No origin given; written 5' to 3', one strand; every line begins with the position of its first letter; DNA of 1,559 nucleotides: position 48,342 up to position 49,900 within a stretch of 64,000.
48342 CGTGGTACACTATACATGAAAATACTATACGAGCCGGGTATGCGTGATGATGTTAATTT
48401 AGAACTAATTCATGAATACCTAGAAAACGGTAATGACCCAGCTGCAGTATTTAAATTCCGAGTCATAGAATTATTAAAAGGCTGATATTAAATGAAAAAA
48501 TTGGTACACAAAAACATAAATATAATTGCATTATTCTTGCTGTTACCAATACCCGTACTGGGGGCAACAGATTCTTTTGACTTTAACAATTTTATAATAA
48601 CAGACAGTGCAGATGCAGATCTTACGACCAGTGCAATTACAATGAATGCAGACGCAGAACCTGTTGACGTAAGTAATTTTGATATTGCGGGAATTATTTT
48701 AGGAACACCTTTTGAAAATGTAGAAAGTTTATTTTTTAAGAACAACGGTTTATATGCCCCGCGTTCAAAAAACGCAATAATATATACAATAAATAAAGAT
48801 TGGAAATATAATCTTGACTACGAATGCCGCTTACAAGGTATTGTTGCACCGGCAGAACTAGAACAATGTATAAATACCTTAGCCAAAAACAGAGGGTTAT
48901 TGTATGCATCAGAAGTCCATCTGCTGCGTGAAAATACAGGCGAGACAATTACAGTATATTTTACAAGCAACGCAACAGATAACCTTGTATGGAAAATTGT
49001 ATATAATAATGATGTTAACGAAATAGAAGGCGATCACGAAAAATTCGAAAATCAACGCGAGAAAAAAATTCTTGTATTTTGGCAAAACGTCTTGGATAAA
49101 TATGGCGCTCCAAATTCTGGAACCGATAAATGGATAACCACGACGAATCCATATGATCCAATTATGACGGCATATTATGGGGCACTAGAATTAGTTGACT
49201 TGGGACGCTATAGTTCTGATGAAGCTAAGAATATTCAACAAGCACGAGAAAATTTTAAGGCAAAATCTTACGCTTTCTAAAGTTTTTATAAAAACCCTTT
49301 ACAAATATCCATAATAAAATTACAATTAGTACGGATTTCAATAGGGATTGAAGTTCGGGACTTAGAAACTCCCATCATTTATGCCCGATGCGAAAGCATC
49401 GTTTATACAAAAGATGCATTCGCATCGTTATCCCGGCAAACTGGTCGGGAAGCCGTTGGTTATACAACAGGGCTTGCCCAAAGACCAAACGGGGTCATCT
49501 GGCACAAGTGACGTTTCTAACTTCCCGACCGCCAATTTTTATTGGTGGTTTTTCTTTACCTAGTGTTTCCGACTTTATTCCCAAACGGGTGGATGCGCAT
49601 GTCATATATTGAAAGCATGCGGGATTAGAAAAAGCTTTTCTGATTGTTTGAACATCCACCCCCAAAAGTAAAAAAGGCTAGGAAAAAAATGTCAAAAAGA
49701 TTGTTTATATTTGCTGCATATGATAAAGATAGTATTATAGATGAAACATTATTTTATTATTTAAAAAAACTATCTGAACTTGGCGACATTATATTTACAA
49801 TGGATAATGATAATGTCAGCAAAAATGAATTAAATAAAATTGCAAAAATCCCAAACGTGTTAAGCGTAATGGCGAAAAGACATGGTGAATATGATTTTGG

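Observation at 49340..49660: GC-rich structured non-coding element with its own terminator between the periplasmic-protein genes and the glycan genes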

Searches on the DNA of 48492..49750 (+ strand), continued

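Call 60: search_with_rna_model(model_id=R1, sources=[L088, L089, L090, L091, L092, L093, L094, L095, L096, L097, L098, L099, L100, L101, L102, L103, L104, L105, L106, L107, L108, L109, L110, L111, L112, L113, L114, L115, L116, L117, L118, L119, L120, L121, L122, L123, L124, L125, L126, L127, L128, L129, L130, L131, L132, L133, L134, L135, L136, L137, L138, L139, L140, L141, L142, L143, L144, L145, L146, L147, L148, L149, L150, L151, L152, L153, L154, L155, L156, L157, L158, L159, L160, L161, L162, L163, L164, L165, L166, L167, L168, L169, L170, L171, L172, L173, L174, L175, L176, L177, L178, L179, L180, L181, L182, L183, L184, L185, L186, L187], max_evalue=1)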
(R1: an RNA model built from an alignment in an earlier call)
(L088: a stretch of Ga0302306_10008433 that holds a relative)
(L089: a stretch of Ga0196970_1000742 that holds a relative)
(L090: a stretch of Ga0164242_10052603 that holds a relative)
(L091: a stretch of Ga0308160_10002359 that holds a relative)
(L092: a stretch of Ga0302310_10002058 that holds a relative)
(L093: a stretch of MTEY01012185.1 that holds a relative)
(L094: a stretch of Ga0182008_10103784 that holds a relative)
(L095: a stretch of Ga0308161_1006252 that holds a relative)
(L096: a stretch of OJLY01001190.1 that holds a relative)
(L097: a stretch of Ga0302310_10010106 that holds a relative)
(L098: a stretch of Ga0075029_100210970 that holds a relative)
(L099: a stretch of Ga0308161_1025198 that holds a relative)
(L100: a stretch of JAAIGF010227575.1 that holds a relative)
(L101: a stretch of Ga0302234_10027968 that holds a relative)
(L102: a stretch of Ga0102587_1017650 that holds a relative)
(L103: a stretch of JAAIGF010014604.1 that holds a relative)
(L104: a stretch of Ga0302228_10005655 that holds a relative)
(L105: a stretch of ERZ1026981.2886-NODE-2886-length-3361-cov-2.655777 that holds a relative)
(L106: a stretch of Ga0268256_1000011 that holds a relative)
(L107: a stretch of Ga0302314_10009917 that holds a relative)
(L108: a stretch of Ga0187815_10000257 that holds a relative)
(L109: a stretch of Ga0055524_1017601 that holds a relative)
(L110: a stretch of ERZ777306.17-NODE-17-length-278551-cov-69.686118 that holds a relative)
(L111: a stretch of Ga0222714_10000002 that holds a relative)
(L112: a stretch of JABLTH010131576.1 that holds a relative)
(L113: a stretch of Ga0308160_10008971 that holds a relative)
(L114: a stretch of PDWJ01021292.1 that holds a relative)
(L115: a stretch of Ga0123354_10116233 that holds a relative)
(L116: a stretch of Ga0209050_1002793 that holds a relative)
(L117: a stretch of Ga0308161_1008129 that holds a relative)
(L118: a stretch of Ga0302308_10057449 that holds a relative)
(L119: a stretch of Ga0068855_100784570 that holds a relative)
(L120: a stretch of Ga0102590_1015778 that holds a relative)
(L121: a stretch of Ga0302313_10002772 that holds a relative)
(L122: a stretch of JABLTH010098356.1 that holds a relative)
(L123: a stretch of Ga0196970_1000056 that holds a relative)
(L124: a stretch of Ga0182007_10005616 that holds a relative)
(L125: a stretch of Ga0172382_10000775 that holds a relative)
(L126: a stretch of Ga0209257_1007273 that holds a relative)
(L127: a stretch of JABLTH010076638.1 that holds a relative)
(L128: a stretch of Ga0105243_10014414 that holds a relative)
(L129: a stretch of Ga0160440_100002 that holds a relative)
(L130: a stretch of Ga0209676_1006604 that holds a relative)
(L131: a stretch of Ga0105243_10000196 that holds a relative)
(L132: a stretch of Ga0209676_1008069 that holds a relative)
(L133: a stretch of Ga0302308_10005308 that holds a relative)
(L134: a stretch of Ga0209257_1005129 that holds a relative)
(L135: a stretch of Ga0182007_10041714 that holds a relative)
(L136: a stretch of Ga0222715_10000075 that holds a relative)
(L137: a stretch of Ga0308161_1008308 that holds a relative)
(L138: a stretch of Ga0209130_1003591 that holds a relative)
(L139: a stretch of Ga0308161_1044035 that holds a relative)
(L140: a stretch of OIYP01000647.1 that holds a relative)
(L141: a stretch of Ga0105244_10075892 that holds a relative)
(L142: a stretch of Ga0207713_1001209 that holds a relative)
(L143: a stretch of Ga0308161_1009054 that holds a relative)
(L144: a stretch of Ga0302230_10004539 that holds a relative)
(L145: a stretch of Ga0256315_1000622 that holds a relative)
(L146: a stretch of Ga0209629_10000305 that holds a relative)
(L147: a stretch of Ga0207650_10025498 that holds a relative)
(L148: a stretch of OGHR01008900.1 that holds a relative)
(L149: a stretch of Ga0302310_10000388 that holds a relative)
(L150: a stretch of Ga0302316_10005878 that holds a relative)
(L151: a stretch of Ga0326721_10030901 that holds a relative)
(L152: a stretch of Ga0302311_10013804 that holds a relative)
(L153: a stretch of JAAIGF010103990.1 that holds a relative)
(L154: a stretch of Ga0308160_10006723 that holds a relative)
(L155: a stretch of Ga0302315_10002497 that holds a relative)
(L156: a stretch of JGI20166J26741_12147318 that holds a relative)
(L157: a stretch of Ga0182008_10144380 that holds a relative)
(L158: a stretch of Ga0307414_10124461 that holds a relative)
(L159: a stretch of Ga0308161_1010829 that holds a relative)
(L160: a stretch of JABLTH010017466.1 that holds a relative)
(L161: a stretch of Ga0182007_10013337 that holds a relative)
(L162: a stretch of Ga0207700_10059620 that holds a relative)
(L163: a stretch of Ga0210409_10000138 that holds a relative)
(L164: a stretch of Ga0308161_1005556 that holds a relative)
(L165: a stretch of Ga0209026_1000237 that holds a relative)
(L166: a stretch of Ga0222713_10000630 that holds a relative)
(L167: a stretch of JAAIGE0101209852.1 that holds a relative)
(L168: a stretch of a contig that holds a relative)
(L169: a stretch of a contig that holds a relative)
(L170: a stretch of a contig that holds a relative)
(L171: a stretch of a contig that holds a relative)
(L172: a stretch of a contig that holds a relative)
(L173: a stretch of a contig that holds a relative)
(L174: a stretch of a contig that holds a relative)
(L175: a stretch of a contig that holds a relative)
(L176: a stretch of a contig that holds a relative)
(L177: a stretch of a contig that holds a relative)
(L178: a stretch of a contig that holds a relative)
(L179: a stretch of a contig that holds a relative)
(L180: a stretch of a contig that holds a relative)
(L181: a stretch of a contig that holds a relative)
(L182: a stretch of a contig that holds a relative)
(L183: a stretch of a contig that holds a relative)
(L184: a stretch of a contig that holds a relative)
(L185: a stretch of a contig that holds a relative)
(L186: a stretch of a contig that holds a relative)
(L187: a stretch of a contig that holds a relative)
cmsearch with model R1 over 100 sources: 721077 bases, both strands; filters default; matches with E-value up to 1: 106.
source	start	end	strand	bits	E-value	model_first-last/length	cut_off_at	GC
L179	4064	4280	-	147.5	4.4e-47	1-227/227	no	0.51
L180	4814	5035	+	141.5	4.6e-45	1-227/227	no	0.4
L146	2736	2955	-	126.5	4.5e-40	1-227/227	no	0.52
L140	4332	4568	+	123.7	4.2e-39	1-227/227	no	0.48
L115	46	272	-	121.4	2.5e-38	1-227/227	no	0.5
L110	32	268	-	120.3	5.5e-38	1-227/227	no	0.48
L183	1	207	+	117.4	5.2e-37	16-227/227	5'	0.52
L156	1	207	+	110.5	1.1e-34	16-227/227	5'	0.52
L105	384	616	+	56.5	1.3e-16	1-227/227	no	0.46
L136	12247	12476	-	42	9.3e-12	1-227/227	no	0.58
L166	94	322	+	36.8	5.3e-10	1-227/227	no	0.59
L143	877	951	-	35.2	1.8e-09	115-199/227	no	0.59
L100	7483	7696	-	34.7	2.6e-09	1-227/227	no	0.62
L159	6103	6328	+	34.6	2.7e-09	1-227/227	no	0.58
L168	1180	1422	+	34.2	4e-09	1-227/227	no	0.58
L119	90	164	+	34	4.5e-09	115-199/227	no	0.61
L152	2672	2746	+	34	4.5e-09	115-199/227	no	0.61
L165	5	79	-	34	4.5e-09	115-199/227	no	0.61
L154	1956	2030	-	34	4.5e-09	115-199/227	no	0.6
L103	6833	6907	+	33.9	4.9e-09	115-199/227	no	0.61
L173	10735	10809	+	33.9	4.9e-09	115-199/227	no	0.61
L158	431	505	+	33.7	5.7e-09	115-199/227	no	0.61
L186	7224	7435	+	33.7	5.8e-09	1-227/227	no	0.59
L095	7474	7548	+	33.5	6.4e-09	115-199/227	no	0.6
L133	1406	1480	+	33.5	6.4e-09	115-199/227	no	0.6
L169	681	755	+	33.4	7e-09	115-199/227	no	0.63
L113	5231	5458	+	33.4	7.2e-09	1-227/227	no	0.57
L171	1978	2052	-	33.3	7.4e-09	115-199/227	no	0.6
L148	1033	1252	-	33.1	9e-09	1-227/227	no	0.5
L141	1444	1518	+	32.7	1.2e-08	115-199/227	no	0.61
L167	622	696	+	32.6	1.3e-08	115-199/227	no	0.64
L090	2608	2682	+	32.6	1.3e-08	115-199/227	no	0.63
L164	1400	1474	-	32.5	1.4e-08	115-199/227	no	0.61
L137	1858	1932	-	32.5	1.4e-08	115-199/227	no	0.6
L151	1304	1378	-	32.1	1.9e-08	115-199/227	no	0.61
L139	1707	1781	+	31.9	2.3e-08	115-199/227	no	0.59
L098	876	950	-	31.7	2.6e-08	115-199/227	no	0.63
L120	684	758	+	31.1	4e-08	115-199/227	no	0.61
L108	5380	5454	+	31.1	4.1e-08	115-199/227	no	0.63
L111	337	411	+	31.1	4.1e-08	115-199/227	no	0.63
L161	3051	3125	+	31.1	4.1e-08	115-199/227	no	0.63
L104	7069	7143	+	31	4.4e-08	115-199/227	no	0.61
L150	105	179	-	31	4.4e-08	115-199/227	no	0.61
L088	553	627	+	31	4.6e-08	115-199/227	no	0.61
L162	221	295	-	31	4.6e-08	115-199/227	no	0.61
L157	953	1027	-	31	4.7e-08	115-199/227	no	0.61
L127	4574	4648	-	30.7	5.8e-08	115-199/227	no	0.61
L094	1005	1079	-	30.7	5.8e-08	115-199/227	no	0.61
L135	433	507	-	30.7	5.8e-08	115-199/227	no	0.61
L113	8169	8243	+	30.7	5.8e-08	115-199/227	no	0.6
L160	9438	9512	+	30.5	6.6e-08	115-199/227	no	0.61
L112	8856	8930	-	30.4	6.9e-08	115-199/227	no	0.63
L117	1037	1111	-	29.9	1.1e-07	115-199/227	no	0.61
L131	1544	1618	+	29.9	1.1e-07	115-199/227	no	0.61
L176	7762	7836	+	29.9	1.1e-07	115-199/227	no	0.61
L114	2279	2474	+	29.8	1.1e-07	1-227/227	no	0.39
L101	614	688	-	29.8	1.1e-07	115-199/227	no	0.61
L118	1377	1451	-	29.8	1.1e-07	115-199/227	no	0.61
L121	7340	7414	-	29.8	1.1e-07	115-199/227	no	0.61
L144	7077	7151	+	29.8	1.1e-07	115-199/227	no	0.61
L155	1377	1451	-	29.8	1.1e-07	115-199/227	no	0.61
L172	573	647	-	29.5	1.4e-07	115-199/227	no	0.6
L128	3758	3832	-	29.5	1.4e-07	115-199/227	no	0.61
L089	35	109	-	29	2e-07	115-199/227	no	0.61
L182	2704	2778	-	28.8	2.4e-07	115-199/227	no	0.63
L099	781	855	+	28.8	2.4e-07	115-199/227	no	0.63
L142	5480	5554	-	28.7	2.6e-07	115-199/227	no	0.61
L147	2670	2744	-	28.7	2.6e-07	115-199/227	no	0.61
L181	6874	6948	+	28.7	2.7e-07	115-199/227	no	0.59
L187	2907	2981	-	28.7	2.7e-07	115-199/227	no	0.63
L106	2698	2772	+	28.6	2.9e-07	115-199/227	no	0.61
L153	571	647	-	28.2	3.8e-07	115-199/227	no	0.6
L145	3245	3321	-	28.2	3.8e-07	115-199/227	no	0.6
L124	5246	5320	+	28.2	3.9e-07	115-199/227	no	0.63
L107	2918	2992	-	28.2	4e-07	115-199/227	no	0.56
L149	11288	11362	+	28.2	4e-07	115-199/227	no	0.56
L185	10513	10587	+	28.2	4e-07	115-199/227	no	0.56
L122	3948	4022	+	27.7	5.8e-07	115-199/227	no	0.6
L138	3010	3086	+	27.4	7e-07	115-199/227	no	0.58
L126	6573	6649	+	27.4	7e-07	115-199/227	no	0.58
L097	5677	5751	+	27.4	7.2e-07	115-199/227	no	0.6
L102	2038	2114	+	27.2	8.2e-07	115-199/227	no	0.57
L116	6518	6594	-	27.2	8.2e-07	115-199/227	no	0.57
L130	1581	1657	-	27.2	8.7e-07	115-199/227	no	0.58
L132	2200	2276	+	27.1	9.4e-07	115-199/227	no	0.6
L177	12184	12258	+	26.4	1.6e-06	115-199/227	no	0.6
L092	6210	6284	-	26.4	1.6e-06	115-199/227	no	0.6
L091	8552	8626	+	26.2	1.8e-06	115-199/227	no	0.61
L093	2427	2502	+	25.8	2.4e-06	115-199/227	no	0.61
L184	1178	1252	-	25.6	2.8e-06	115-199/227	no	0.59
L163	771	845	-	25.3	3.7e-06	115-199/227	no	0.63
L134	1475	1551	-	24.5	6.9e-06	115-199/227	no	0.58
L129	3354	3430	-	24.5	6.9e-06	115-199/227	no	0.61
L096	8658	8734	+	24.4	7.5e-06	115-199/227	no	0.6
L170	8102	8178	+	24.4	7.5e-06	115-199/227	no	0.6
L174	6712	6788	+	24.4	7.5e-06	115-199/227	no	0.6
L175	9424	9500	-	23.7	1.3e-05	115-199/227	no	0.58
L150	7463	7537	-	23.4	1.6e-05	115-199/227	no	0.61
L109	2372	2448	-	21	0.0001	115-199/227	no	0.6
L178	22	96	+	20.5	0.00015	115-199/227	no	0.63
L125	6324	6402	+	19.6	0.00029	114-200/227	no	0.59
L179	4069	4271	+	19.1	0.00043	1-227/227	no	0.52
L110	36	189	+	16.7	0.0027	1-227/227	no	0.47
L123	4979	5054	+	15.8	0.0055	115-199/227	no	0.64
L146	2740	2926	+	12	0.1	1-227/227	no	0.52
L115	50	243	+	9.7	0.63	1-227/227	no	0.51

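Call 61: search_with_rna_model(model_id=R1, sources=[L025, L037, L060, L031, L061, L034], max_evalue=0.01, show_alignments=6)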
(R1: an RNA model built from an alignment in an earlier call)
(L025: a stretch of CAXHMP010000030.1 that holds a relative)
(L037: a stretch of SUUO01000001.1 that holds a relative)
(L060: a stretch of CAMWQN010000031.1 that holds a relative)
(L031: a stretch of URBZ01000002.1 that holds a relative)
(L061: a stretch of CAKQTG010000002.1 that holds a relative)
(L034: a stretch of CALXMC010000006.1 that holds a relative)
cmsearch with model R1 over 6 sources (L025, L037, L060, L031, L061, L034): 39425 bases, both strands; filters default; matches with E-value up to 0.01: 9.
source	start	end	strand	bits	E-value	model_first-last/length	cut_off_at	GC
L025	4982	5174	+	57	4.7e-18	1-227/227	no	0.37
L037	5142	5330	-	30.9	2.7e-09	1-227/227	no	0.38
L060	4733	4896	-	24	5.4e-07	1-227/227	no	0.4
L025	4769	4938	+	23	1.1e-06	1-227/227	no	0.4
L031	4169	4440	+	16.6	0.00017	1-227/227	no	0.39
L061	3757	3911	-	15.3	0.00045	1-227/227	no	0.38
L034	4262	4380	+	13.5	0.0018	1-227/227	no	0.42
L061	3796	3847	+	12.2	0.0048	46-97/227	no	0.37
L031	4372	4423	-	11.8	0.0066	44-97/227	no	0.44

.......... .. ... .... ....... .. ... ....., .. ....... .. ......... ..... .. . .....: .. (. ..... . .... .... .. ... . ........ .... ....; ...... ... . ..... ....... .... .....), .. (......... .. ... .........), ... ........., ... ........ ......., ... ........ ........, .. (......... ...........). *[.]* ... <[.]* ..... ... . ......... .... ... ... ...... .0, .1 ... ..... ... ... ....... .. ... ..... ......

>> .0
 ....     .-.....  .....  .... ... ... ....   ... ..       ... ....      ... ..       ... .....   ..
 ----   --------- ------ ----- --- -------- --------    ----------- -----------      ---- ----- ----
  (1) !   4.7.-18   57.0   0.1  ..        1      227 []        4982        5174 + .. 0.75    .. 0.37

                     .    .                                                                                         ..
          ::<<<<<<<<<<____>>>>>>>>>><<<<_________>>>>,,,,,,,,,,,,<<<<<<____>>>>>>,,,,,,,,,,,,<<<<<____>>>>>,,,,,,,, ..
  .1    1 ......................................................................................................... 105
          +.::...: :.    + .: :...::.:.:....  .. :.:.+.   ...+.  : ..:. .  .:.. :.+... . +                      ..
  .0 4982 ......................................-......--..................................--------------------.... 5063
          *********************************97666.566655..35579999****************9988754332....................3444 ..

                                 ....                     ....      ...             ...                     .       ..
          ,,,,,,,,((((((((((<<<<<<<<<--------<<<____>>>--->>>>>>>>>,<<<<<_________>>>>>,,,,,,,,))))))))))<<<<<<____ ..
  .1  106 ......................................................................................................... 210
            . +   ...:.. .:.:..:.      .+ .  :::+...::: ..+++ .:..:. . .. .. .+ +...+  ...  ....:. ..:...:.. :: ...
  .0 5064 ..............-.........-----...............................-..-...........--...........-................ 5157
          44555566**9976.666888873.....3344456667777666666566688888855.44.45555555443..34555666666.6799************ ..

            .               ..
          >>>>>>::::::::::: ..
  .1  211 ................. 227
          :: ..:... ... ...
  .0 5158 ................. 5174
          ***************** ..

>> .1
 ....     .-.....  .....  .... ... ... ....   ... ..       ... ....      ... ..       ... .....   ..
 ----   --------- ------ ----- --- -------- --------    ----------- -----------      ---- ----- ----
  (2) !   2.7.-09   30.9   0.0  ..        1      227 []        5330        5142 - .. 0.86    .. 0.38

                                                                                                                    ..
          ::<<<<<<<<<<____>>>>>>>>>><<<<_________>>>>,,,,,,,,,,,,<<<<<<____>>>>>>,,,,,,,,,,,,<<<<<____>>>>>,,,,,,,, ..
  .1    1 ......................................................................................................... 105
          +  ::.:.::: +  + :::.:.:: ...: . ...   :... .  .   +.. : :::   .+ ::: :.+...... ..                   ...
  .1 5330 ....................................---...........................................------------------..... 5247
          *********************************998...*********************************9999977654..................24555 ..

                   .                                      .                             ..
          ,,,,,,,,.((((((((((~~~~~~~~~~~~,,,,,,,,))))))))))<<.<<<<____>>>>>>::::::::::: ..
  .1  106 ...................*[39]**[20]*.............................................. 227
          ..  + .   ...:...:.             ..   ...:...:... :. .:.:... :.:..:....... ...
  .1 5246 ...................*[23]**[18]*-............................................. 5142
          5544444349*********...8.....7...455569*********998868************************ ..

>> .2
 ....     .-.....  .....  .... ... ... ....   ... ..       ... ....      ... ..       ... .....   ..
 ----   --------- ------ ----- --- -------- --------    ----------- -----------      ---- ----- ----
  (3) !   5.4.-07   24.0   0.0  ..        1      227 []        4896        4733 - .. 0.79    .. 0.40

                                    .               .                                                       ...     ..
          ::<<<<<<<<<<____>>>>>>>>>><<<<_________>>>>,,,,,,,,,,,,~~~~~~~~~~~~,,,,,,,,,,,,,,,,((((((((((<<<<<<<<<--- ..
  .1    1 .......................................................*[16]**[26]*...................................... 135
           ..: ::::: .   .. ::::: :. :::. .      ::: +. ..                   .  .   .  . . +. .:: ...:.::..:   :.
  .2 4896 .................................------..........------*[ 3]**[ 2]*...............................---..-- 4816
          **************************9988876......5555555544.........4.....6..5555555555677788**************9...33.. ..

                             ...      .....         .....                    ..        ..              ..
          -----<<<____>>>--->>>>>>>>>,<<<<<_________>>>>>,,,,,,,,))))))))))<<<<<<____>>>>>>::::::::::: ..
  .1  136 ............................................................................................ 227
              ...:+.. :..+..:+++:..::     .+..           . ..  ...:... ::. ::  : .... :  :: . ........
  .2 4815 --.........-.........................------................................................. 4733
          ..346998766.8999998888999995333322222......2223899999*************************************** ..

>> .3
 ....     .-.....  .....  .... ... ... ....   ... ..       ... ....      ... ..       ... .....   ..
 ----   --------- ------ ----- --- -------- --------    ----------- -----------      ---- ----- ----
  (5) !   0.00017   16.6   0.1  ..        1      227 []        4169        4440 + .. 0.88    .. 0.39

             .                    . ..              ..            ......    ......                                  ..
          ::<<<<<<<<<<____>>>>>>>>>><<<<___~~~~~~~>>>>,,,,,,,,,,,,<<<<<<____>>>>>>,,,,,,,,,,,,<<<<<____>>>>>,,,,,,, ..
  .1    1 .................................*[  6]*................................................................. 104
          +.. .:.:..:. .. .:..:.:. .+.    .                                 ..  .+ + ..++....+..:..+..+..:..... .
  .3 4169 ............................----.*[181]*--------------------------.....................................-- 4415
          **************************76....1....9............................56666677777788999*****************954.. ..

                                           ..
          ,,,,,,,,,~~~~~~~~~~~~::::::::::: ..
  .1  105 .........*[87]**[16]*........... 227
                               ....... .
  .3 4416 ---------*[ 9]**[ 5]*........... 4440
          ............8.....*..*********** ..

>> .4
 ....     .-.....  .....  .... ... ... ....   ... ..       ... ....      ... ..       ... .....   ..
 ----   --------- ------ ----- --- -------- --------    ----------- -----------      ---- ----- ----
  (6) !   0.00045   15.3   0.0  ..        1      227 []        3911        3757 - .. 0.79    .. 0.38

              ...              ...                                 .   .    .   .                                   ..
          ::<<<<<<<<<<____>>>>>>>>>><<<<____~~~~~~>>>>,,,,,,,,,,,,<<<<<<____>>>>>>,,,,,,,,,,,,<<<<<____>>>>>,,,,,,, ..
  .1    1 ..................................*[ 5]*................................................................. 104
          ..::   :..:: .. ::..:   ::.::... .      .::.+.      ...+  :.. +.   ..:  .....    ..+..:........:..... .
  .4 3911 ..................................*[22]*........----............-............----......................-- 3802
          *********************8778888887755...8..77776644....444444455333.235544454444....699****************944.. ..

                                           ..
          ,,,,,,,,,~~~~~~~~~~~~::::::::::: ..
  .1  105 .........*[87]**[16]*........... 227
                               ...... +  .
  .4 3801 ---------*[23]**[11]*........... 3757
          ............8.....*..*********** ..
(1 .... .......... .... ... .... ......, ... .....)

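Call 64: search_dna_similar(query=window:49331-49560:+, collection=phages, mode=distant, max_rows=12, max_evalue=0.01)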
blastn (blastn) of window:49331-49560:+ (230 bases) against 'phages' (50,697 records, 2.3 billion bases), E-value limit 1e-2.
No match.
